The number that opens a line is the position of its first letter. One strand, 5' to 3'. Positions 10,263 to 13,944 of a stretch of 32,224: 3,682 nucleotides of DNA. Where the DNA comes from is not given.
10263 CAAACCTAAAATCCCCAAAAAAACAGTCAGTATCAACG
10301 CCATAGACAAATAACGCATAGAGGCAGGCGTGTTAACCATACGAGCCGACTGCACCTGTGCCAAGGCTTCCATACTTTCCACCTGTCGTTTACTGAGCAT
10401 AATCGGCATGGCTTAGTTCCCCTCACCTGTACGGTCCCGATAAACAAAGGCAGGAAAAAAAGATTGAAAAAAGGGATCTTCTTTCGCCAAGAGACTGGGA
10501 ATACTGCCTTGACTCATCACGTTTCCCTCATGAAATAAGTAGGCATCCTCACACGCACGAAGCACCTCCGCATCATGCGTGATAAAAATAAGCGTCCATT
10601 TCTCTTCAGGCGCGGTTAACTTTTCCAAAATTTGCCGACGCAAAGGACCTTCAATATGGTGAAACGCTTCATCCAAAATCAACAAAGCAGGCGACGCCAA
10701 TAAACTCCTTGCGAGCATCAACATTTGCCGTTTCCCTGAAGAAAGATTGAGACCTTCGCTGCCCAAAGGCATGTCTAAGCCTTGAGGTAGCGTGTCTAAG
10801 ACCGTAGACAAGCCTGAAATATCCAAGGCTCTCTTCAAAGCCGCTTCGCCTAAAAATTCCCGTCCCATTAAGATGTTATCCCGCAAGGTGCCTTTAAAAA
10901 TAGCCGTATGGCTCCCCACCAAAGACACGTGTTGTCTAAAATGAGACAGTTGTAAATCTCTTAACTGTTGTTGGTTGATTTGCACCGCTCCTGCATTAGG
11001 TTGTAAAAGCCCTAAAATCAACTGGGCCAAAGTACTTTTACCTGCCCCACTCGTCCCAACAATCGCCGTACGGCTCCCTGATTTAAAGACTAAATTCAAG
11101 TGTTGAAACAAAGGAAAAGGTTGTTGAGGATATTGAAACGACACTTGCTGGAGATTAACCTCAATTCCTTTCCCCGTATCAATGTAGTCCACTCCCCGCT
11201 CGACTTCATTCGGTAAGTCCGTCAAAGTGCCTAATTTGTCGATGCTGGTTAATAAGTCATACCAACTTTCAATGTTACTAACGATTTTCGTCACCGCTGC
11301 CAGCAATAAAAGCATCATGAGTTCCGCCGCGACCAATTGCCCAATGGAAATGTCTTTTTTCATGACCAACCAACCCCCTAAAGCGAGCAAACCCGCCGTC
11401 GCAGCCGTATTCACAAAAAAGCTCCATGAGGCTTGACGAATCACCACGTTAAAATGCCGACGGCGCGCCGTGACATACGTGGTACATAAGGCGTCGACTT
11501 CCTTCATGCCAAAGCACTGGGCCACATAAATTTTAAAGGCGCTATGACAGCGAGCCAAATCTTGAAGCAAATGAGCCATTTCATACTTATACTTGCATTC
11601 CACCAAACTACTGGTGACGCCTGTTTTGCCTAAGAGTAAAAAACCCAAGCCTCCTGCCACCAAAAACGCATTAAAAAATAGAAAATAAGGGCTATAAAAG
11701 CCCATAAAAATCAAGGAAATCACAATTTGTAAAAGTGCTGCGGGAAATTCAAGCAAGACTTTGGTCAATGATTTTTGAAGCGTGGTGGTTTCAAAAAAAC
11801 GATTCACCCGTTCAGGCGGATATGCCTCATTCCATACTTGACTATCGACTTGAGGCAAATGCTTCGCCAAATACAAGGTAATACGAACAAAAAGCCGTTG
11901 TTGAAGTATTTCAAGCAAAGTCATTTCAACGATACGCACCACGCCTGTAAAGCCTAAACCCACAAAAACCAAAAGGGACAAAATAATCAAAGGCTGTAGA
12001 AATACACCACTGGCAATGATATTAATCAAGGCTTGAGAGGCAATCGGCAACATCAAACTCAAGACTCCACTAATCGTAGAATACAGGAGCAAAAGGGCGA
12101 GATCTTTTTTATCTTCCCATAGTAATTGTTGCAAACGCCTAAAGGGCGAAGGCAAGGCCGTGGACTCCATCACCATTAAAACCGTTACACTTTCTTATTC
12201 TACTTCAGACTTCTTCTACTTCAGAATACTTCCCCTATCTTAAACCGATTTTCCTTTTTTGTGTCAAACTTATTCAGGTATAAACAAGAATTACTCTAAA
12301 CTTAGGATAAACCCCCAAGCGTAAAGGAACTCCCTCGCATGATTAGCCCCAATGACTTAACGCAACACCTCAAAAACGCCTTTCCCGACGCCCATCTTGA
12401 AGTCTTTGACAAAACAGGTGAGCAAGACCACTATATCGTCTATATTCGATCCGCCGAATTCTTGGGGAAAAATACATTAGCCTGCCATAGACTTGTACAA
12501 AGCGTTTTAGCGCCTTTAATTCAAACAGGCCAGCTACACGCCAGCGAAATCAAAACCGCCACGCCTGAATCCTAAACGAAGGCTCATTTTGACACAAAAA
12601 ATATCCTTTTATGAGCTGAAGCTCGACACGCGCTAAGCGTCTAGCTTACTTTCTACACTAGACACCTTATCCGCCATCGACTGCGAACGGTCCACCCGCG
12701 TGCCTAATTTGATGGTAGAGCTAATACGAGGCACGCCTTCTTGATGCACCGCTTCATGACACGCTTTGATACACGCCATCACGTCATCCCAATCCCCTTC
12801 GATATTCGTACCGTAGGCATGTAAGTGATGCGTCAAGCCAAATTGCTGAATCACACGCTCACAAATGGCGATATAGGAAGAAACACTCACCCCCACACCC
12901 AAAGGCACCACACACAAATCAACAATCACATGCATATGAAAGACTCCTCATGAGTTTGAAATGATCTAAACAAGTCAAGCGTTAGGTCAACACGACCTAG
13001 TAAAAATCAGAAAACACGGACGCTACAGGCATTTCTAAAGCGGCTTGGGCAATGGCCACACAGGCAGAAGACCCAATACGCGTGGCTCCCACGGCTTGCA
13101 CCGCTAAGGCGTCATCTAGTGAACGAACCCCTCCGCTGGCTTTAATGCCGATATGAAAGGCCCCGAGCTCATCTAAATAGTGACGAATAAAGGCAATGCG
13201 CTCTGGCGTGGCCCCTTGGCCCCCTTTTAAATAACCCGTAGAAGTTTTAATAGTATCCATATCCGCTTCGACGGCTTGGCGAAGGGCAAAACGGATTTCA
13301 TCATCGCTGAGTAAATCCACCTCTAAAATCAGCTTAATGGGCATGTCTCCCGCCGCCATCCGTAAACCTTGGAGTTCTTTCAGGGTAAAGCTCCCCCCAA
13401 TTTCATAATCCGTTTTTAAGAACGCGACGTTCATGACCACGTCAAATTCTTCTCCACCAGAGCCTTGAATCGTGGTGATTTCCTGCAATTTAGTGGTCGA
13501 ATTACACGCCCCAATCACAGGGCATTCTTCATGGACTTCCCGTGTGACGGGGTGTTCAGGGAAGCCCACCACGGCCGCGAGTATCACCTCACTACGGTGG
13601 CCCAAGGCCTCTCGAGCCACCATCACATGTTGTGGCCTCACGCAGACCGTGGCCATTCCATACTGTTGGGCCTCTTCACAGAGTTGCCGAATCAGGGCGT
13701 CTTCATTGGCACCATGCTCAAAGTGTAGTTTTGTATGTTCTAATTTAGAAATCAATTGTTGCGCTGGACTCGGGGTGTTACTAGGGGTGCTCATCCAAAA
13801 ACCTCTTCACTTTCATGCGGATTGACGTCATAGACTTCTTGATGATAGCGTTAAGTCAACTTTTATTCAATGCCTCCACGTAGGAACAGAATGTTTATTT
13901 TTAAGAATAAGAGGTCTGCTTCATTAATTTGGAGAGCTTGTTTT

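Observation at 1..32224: TGA is never used as a terminator: 25 of 25 credible CDSs end in TAA (18) or TAG (7)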

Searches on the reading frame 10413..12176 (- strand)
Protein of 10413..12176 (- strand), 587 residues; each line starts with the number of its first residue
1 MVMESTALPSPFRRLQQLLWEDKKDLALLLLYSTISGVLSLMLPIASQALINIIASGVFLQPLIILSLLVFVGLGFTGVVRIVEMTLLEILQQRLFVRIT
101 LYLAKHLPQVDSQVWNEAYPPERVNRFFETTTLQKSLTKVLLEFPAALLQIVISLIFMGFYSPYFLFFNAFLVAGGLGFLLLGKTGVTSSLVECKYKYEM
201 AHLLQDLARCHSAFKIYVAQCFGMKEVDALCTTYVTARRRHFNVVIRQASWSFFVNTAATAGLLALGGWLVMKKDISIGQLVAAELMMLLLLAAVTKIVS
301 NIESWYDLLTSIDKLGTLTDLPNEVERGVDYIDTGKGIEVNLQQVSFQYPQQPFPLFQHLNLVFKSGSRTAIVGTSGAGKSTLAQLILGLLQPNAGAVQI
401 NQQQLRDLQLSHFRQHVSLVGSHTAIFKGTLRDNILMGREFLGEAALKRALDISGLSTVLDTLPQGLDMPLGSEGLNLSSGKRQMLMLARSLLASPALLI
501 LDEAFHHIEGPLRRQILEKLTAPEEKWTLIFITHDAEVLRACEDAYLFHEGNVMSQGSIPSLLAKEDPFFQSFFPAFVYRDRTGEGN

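Call 6: search_protein_families(library=pfam, proteins=[window:10413-12176:-])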
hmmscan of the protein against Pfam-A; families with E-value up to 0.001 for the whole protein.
window:10413-12176:- (587 aa): 5 families
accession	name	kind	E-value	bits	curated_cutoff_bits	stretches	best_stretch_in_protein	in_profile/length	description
PF00005.33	ABC_tran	-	3.8e-27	96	25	1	358-505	2-136/137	ABC transporter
PF00664.28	ABC_membrane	-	1.1e-06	29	28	1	27-294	2-273/274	ABC transporter transmembrane region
PF13304.12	AAA_21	-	0.00011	22.9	27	0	477-539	237-303/304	AAA domain, putative AbiEii toxin, Type IV TA system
PF13555.12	AAA_29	-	0.00019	21.6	27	1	364-402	19-56/61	P-loop containing region of AAA domain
PF13401.12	AAA_22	-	0.00023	21.9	27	0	370-520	8-104/130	AAA domain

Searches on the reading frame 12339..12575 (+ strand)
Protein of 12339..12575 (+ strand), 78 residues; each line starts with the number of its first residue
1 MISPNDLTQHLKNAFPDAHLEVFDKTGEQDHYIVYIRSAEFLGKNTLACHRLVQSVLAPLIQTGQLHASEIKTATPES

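Call 6: search_protein_families(library=pfam, proteins=[window:12339-12575:+])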
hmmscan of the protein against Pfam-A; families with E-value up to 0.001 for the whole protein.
window:12339-12575:+ (78 aa): 1 family
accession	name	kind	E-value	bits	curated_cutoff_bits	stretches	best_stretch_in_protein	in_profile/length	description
PF01722.23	BolA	-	1.6e-12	48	25.7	1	20-77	10-75/76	BolA-like protein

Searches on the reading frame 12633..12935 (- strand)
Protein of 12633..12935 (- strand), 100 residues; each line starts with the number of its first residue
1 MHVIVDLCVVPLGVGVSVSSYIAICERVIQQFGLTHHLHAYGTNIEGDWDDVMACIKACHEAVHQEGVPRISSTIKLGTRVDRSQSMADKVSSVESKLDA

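Call 6: search_protein_families(library=pfam, proteins=[window:12633-12935:-])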
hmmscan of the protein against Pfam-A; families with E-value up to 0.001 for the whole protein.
window:12633-12935:- (100 aa): 1 family
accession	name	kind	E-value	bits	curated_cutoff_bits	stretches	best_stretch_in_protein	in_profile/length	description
PF01910.22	Thiamine_BP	-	8.5e-34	115.8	24.9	1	5-95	1-92/92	Thiamine-binding protein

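Call 66: find_encoding_contigs(protein=window:12633-12935:-, flank=10000, max_places=6)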
Protein window:12633-12935:- (100 aa): 14 contigs read that carry it; 6 places shown.
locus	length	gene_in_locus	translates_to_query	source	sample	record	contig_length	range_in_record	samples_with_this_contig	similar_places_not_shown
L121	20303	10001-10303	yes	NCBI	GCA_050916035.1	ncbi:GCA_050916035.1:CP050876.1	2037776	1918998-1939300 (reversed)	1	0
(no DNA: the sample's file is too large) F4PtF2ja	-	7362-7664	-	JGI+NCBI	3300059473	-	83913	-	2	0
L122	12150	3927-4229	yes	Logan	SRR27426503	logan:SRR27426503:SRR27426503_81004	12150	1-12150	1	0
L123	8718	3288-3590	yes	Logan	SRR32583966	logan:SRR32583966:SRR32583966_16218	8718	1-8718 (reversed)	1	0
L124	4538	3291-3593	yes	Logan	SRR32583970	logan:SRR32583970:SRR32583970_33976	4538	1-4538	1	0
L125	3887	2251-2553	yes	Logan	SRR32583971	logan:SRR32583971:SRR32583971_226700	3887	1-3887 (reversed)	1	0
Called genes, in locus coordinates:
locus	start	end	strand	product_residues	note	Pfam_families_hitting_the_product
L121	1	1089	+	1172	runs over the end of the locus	PF02574:S-methyl_trans, PF00809:Pterin_bind, PF02607:B12-binding_2, PF02310:B12-binding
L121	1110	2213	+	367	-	PF05014:Nuc_deoxyrib_tr (faint)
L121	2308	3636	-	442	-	PF04607:RelA_SpoT (faint)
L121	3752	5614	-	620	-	PF01541:GIY-YIG, PF27096:UvrC_M, PF22920:UvrC_RNaseH, PF08459:UvrC_RNaseH_dom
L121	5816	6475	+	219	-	-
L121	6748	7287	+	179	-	PF01219:DAGK_prokar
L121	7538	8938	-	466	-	PF00919:UPF0004, PF04055:Radical_SAM, PF01938:TRAM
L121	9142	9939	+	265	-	PF01791:DeoC (weak)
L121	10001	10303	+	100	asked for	PF01910:Thiamine_BP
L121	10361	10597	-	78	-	PF01722:BolA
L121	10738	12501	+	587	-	PF00664:ABC_membrane (weak), PF00005:ABC_tran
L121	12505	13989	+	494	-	PF25917:BSH_RND (weak)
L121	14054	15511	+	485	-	PF02321:OEP (weak)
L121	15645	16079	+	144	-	PF00072:Response_reg (weak)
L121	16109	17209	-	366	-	PF01312:Bac_export_2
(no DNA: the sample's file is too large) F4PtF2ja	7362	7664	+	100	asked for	PF01910:Thiamine_BP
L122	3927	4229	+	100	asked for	PF01910:Thiamine_BP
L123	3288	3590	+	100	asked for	PF01910:Thiamine_BP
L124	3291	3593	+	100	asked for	PF01910:Thiamine_BP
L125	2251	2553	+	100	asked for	PF01910:Thiamine_BP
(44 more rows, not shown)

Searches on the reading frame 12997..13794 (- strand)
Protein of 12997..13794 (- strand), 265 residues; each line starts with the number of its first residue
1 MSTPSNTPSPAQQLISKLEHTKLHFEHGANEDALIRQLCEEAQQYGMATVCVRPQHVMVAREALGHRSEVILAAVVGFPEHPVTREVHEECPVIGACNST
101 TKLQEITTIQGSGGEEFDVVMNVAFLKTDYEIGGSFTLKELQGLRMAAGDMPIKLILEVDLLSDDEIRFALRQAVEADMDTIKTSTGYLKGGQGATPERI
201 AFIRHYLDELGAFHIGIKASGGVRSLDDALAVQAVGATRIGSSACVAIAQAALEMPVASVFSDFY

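Call 7: search_protein_families(library=pfam, proteins=[window:12997-13794:-])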
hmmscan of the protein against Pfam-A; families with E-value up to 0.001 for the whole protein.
window:12997-13794:- (265 aa): 1 family
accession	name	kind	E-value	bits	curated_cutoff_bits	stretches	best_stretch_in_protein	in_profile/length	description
PF01791.15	DeoC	-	2e-07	31.4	23.8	1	30-237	18-217/229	DeoC/LacD family aldolase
